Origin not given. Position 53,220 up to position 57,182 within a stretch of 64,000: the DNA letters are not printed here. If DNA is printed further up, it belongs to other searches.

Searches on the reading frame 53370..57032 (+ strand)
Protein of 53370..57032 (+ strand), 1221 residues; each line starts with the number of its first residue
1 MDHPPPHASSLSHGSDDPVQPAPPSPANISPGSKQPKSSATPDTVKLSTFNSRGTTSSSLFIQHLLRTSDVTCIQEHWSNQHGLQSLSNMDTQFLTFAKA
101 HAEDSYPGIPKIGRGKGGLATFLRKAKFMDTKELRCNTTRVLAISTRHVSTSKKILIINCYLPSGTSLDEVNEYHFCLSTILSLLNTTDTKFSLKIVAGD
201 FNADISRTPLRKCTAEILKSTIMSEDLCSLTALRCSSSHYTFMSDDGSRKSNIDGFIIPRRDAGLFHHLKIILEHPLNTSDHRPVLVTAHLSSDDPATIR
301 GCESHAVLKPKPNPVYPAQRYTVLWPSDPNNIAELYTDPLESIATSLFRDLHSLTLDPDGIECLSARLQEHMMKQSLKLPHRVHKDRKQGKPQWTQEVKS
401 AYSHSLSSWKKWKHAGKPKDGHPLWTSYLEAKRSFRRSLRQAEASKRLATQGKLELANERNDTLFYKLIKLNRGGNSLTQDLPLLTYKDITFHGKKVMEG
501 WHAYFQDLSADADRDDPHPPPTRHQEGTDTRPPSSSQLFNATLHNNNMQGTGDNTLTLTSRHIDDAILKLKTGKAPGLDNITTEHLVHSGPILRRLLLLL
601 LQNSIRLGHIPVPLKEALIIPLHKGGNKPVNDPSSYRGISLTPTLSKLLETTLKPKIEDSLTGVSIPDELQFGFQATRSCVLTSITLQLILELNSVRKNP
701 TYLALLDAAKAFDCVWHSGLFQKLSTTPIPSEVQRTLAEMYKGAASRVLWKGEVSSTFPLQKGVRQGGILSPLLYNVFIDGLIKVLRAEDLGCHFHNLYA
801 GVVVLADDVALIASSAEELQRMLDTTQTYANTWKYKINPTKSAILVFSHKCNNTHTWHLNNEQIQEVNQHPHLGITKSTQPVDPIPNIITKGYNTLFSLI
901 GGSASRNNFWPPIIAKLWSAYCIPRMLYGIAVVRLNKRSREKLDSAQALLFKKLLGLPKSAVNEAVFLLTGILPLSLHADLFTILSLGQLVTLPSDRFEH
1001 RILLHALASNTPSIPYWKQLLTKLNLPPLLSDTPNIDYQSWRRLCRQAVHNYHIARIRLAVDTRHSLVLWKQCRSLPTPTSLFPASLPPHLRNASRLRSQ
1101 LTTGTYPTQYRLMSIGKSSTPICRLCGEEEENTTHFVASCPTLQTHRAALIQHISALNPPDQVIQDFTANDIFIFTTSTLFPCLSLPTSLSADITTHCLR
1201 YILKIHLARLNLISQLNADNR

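Call 34: search_protein_families(library=pfam, proteins=[window:53370-57032:+], max_evalue=0.001)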
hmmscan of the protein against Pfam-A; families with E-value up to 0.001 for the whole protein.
window:53370-57032:+ (1221 aa): 4 families
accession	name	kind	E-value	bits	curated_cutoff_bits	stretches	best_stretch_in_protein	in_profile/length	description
PF00078.32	RVT_1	-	2.3e-31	109.6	29.6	1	630-846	5-193/205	Reverse transcriptase (RNA-dependent DNA polymerase)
PF13966.11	zf-RVT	-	9.3e-05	23.4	27.5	1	1102-1143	40-81/85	zinc-binding in reverse transcriptase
PF03372.29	Exo_endo_phos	-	0.00012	22.4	24.5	1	49-211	2-164/225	Endonuclease/Exonuclease/phosphatase family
PF14529.12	Exo_endo_phos_2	-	0.00028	21.2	27.4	1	155-285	1-116/117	Endonuclease-reverse transcriptase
